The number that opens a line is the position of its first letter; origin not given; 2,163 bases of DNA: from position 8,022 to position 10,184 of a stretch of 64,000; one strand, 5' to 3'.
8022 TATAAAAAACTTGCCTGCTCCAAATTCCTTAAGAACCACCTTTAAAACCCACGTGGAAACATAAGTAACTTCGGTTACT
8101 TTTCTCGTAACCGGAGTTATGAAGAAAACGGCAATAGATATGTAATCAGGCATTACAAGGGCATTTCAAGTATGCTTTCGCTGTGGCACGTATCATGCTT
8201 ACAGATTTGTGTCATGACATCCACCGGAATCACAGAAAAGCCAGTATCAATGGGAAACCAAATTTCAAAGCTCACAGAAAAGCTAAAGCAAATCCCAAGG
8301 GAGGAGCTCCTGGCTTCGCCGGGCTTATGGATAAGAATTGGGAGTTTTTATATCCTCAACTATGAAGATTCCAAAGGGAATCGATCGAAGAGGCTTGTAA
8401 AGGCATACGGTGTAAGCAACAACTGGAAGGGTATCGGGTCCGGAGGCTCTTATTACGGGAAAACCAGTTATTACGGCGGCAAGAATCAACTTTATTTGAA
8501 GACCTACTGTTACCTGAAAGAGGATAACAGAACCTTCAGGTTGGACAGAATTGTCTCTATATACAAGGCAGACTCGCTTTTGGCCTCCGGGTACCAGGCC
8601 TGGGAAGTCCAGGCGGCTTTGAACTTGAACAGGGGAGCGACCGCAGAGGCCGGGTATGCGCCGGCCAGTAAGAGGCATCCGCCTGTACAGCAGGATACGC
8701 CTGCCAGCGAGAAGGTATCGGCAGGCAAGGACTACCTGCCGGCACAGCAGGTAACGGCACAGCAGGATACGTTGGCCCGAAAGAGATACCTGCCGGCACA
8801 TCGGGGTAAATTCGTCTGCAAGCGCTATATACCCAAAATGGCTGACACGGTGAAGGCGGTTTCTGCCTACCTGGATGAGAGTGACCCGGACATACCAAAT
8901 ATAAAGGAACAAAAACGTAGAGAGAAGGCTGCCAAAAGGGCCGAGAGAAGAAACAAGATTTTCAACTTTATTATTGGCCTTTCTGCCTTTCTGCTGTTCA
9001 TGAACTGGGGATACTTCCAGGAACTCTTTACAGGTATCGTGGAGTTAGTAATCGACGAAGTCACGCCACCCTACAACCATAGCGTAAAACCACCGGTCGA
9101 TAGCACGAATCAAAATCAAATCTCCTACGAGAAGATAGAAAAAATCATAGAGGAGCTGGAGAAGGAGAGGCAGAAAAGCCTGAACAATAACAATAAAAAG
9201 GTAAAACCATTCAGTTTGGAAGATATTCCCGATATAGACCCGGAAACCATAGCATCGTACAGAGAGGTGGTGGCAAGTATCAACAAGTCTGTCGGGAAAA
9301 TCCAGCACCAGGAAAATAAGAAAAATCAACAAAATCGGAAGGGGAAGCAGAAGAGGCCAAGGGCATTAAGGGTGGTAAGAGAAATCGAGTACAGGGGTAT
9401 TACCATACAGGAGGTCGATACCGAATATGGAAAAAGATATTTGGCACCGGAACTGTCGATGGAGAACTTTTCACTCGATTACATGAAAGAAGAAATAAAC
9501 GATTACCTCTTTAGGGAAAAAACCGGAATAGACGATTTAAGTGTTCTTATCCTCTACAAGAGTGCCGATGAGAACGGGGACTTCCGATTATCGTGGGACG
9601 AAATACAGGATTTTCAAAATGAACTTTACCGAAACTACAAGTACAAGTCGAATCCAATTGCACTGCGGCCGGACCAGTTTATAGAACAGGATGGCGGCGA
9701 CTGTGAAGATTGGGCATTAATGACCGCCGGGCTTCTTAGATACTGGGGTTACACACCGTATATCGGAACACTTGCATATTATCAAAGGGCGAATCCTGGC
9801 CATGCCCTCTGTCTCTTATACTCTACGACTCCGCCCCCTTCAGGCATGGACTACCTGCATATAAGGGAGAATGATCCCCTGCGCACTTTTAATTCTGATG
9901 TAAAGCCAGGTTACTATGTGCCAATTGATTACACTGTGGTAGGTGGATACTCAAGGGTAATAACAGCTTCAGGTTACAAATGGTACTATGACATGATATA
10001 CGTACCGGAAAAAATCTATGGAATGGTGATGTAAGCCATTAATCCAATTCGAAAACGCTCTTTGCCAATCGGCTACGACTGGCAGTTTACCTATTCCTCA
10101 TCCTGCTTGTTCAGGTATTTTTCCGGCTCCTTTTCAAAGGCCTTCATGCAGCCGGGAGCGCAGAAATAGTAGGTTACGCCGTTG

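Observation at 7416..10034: MNT plus truncated HEPN pair next to an unusual WYL / TM / EF-hand-like / transglutaminase-like cysteine-protease membrane protein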

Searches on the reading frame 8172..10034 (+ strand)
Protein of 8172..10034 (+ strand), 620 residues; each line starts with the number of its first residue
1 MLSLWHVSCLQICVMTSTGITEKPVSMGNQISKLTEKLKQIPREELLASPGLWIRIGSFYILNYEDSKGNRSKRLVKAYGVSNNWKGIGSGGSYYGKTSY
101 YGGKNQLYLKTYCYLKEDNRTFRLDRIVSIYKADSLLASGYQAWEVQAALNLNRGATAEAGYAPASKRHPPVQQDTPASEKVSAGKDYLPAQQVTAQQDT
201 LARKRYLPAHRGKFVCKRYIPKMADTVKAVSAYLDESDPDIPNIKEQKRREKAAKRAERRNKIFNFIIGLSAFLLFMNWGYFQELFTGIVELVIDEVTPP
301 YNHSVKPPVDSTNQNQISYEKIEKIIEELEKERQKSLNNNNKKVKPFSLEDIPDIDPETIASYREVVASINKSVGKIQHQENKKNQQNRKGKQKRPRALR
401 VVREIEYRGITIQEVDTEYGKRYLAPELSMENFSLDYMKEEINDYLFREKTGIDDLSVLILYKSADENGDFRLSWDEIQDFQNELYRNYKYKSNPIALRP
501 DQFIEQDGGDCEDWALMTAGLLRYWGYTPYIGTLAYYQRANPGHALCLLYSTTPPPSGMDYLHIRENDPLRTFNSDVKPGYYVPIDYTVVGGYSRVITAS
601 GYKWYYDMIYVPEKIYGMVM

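Call 3: search_protein_families(library=pfam, proteins=[window:8172-10034:+], max_evalue=1)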
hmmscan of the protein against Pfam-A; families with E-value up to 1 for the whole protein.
window:8172-10034:+ (620 aa): 3 families
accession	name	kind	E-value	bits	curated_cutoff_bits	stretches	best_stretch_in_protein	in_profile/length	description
PF13280.12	WYL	-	0.00024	21.5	21.8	1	105-130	43-68/70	WYL domain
PF01841.26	Transglut_core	-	0.0037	18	23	1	477-526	17-69/108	Transglutaminase-like superfamily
PF04473.18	DUF553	-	0.0075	16.2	20.5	1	493-545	51-98/140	Transglutaminase-like domain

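Call 4: search_protein_families(library=ncbifam, proteins=[window:8172-10034:+], max_evalue=1)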
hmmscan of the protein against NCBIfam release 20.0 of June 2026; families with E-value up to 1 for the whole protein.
window:8172-10034:+ (620 aa): 0 families

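Call 6: find_homologous_proteins(query=window:8172-10034:+)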
Query window:8172-10034:+ (620 aa): 1 proteins with E <= 0.001 among 8000 candidates.
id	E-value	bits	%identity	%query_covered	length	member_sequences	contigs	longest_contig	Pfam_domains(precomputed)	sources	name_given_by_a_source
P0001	0.0e+0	1432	100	100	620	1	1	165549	-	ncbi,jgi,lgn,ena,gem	-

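Call 8: find_encoding_contigs(protein=P0001, flank=10000)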
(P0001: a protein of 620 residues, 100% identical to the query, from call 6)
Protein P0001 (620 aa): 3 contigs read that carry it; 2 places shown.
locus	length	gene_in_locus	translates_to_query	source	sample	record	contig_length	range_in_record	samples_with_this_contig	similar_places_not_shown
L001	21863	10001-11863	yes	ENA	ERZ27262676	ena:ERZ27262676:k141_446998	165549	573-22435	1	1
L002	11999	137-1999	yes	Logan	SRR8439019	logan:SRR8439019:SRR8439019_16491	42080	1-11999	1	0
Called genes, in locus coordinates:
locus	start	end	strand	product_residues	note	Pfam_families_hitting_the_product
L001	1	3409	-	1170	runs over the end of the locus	PF02384:N6_Mtase (faint), PF07669:Eco57I, PF12950:TaqI_C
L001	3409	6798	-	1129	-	PF00270:DEAD (faint), PF00176:SNF2-rel_dom, PF04851:ResIII (weak), PF00271:Helicase_C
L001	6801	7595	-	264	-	PF09962:DUF2196, PF16565:MIT_C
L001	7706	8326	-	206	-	-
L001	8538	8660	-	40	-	-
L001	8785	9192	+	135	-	PF01243:PNPOx_N, PF12766:Pyridox_oxase_2 (faint), PF16242:Pyrid_ox_like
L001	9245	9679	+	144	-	PF18765:Polbeta, PF01909:NTP_transf_2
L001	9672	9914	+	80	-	PF01934:HepT-like (weak)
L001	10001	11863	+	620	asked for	-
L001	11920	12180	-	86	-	PF04945:YHS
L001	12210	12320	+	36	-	-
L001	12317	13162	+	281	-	PF03239:FTR1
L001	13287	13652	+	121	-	-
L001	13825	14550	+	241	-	PF20055:DUF6454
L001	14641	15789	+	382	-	PF01408:GFO_IDH_MocA, PF02894:GFO_IDH_MocA_C, PF22725:GFO_IDH_MocA_C3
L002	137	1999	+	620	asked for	-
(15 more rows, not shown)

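Call 16: search_solved_structures(query=window:8172-10034:+, max_evalue=10, show_alignments=3)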
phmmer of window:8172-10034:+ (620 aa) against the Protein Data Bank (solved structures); distinct sequences matched with E-value up to 10: 3.
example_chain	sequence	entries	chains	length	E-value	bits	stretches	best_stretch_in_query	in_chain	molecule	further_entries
8bnv_A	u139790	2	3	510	0.21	13.4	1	100-131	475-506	AAA family ATPase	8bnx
4fgo_A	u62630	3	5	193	0.95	11.2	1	483-554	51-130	Periplasmic protein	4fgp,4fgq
9k3c_A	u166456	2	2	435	1.4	10.6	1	55-137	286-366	Cysteate synthase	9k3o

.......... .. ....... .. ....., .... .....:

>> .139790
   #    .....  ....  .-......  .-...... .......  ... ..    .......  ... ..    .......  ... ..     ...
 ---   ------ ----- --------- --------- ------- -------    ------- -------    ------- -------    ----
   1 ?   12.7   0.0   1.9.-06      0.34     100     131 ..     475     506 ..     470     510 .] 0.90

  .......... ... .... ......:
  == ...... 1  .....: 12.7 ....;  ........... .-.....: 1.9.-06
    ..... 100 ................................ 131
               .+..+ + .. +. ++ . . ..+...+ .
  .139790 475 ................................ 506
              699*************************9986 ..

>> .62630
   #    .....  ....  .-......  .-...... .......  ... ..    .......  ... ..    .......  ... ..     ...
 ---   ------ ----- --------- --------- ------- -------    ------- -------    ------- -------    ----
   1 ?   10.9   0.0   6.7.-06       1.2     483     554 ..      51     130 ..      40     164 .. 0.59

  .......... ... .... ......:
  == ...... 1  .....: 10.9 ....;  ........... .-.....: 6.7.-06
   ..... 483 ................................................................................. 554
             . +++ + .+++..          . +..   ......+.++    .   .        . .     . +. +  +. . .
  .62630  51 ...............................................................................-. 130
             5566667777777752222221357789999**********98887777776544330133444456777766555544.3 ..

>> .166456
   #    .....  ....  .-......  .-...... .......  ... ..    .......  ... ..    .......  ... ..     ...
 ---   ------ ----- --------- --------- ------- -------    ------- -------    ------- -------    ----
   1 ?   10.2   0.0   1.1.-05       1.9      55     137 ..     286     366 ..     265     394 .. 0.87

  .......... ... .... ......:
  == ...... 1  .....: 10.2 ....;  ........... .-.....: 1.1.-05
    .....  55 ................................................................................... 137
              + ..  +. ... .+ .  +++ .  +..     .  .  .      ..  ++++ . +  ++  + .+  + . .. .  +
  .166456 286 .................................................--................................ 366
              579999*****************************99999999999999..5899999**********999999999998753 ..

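Call 17: search_protein_families(library=padloc, proteins=[window:8172-10034:+], max_evalue=0.1)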
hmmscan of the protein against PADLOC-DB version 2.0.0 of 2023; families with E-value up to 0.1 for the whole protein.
window:8172-10034:+ (620 aa): 3 families
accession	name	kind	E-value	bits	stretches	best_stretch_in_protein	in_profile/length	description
PDLC03787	RTasWYL-YodC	-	1.3e-10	38.9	1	53-131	285-348/354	DRT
PDLC01457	WYL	-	4.1e-05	21.3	1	105-131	166-192/229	"CAS-I,CAS-II,CAS-III,CAS-IV,CAS-V,CAS-VI; associated_signaling"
PDLC01652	WYL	-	0.0071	14.7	1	105-130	54-77/162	"CAS-I,CAS-II,CAS-III,CAS-IV,CAS-V,CAS-VI; associated_signaling"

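Call 18: search_protein_representatives(protein=window:8172-10034:+)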
Query: 620 residues. Proteins with E-value up to 0.001 (for the whole library): 217; up to 1e-10: 190; up to 1e-30: 98. The best 150 are listed.
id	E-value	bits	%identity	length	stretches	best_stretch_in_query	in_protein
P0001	0.0e+00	1432.1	100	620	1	1-620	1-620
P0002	2.1e-91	323.9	40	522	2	260-619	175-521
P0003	1.3e-90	321.3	51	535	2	399-620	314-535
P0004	4.4e-87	309.6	53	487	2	400-620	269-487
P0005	5.3e-83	296.1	46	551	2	394-620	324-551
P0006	8.9e-58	212.8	49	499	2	405-616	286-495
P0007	1.6e-51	192.2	46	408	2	405-620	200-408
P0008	8.4e-51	189.8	42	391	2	348-619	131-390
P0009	5.7e-49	183.7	42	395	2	386-620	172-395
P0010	2.6e-48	181.6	44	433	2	398-620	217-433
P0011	3.0e-48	181.4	40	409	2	396-619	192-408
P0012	4.0e-48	180.9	41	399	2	395-619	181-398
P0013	7.3e-48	180.1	42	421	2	401-619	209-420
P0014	1.0e-46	176.3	47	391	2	440-620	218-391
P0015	1.4e-46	175.8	49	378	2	443-618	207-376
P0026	1.0e-41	159.8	45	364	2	440-617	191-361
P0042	1.1e-38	149.8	43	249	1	406-619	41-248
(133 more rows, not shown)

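Call 25: find_homologous_proteins(query=A1, max_evalue=0.00001)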
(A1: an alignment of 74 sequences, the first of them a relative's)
Query A1 (74 sequences) (620 aa, profile of the alignment): 1 proteins with E <= 0.00001 among 8000 candidates.
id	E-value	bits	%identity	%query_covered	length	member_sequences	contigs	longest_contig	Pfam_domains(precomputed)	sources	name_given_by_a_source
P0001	3.9e-103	364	100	100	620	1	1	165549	-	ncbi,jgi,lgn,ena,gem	-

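Call 26: search_solved_structures(query=A1, max_evalue=1, show_alignments=4)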
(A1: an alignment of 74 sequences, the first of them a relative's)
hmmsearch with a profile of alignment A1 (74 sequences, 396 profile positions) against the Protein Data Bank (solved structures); distinct sequences matched with E-value up to 1: 76 (the best 60 are shown).
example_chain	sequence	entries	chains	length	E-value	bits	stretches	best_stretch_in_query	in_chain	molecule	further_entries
6sj9_A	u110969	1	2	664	7.8e-14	55.4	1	8-74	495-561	Proteasome accessory factor B/C (PafBC)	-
8bnv_A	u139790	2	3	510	1.2e-09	41.7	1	8-74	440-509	AAA family ATPase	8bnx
7p5x_AX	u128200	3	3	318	7.4e-09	39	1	8-95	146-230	PafC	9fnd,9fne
2jnx_A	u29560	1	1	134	7e-06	29.2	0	242-264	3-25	Calcium binding protein 2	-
1jfj_A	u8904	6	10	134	4e-05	26.7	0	242-265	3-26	CALCIUM-BINDING PROTEIN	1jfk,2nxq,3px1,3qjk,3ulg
2m7n_A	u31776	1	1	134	0.00014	24.9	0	242-264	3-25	Calcium-binding protein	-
7p5x_AY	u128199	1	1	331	0.00029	23.9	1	9-74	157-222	Transcriptional regulator-like protein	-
9fnd_X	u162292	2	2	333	0.00029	23.9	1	9-74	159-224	Transcriptional regulator-like protein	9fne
8bns_A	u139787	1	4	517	0.00055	23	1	8-73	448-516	AAA ATPase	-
7jtk_M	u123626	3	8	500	0.00059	22.9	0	231-264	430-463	Flagellar radial spoke protein 7 | Radial spoke protein 7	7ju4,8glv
4fgo_A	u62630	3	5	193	0.00098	22.2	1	282-300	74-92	Periplasmic protein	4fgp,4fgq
5xop_A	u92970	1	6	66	0.0011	21.9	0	232-265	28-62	Calcium-binding protein 1 (EhCBP1), putative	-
2m7k_A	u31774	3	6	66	0.004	20.2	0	242-264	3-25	Calcium-binding protein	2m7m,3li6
7tb5_A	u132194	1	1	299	0.01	18.8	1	17-81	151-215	WYL domain-containing protein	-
2aao_A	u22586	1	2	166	0.011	18.7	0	232-261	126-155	Calcium-dependent protein kinase, isoform AK1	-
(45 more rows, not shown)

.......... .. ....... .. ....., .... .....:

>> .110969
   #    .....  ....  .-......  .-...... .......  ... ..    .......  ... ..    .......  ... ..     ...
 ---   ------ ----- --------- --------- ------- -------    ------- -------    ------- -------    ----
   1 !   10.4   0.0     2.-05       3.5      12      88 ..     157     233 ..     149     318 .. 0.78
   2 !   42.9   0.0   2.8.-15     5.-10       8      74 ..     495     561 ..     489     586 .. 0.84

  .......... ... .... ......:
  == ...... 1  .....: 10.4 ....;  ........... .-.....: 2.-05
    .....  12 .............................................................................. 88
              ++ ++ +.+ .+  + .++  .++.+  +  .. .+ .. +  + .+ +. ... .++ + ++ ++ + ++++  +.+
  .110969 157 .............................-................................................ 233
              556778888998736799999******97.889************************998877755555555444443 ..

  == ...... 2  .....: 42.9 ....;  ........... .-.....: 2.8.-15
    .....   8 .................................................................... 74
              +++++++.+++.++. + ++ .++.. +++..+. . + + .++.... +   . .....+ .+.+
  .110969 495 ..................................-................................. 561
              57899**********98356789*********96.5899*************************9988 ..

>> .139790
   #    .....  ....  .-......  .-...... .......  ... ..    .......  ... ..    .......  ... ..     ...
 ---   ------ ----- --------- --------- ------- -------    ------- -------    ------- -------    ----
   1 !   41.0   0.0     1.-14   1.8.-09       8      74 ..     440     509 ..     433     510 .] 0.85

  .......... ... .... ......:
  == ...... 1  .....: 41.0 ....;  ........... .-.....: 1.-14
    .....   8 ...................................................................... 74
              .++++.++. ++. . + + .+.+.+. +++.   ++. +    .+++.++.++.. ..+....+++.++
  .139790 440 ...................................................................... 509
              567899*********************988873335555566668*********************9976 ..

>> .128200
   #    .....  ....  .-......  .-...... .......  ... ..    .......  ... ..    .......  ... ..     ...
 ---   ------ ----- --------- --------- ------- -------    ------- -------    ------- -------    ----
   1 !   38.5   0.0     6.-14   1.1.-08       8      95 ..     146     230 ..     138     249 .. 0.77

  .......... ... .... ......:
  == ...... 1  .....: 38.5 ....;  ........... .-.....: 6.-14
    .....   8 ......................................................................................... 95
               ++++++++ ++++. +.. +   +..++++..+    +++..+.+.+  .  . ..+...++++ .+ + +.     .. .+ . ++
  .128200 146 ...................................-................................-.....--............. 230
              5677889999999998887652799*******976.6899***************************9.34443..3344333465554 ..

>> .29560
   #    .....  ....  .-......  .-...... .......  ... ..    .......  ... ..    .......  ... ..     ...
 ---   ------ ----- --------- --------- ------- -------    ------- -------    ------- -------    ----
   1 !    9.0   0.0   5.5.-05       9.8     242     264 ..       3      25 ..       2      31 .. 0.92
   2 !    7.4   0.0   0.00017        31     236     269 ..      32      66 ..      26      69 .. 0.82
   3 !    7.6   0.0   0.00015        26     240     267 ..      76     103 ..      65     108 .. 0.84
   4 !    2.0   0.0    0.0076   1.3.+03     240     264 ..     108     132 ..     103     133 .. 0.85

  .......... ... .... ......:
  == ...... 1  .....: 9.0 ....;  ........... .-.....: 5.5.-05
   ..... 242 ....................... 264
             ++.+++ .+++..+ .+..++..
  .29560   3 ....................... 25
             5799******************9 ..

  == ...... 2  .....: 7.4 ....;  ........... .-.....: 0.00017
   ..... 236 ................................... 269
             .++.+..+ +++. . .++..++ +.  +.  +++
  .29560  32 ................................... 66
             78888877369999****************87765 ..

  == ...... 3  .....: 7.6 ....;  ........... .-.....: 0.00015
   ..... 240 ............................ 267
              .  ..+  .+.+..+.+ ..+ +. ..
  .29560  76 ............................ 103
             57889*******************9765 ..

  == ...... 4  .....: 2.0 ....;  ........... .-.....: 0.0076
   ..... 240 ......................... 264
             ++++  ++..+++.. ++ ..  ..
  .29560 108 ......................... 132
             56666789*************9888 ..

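Call 27: search_protein_families(library=pfam, alignment_id=A1, max_evalue=0.01)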
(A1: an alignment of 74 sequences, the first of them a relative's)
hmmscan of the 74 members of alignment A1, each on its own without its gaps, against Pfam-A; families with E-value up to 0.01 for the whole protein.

A. member 1, P0001 (620 aa): 3 families
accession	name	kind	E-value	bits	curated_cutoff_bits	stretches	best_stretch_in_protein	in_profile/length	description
PF13280.12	WYL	-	0.00024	21.5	21.8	1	105-130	43-68/70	WYL domain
PF01841.26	Transglut_core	-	0.0037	18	23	0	477-526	17-69/108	Transglutaminase-like superfamily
PF04473.18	DUF553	-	0.0075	16.2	20.5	0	493-545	51-98/140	Transglutaminase-like domain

B. families by the number of members that match (of 74 scanned): 11 families
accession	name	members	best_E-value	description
PF13280.12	WYL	73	3.5e-15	WYL domain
PF01841.26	Transglut_core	43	8.6e-07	Transglutaminase-like superfamily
PF04473.18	DUF553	25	1.2e-05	Transglutaminase-like domain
PF24656.1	CEPT76_peptidase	20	0.00016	CEP76 peptidase-like domain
PF13202.12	EF-hand_5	12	4.3e-05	EF hand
PF00036.39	EF-hand_1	10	0.0012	EF hand domain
PF13405.12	EF-hand_6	4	0.0019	EF-hand domain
PF13499.12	EF-hand_7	3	0.0026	EF-hand domain pair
PF05887.16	Trypan_PARP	2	5.5e-05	Procyclic acidic repetitive protein (PARP)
PF06035.17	Peptidase_C93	2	0.00032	Bacterial transglutaminase-like cysteine proteinase BTLCP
PF03929.21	PepSY_TM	1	0.00025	PepSY-associated TM region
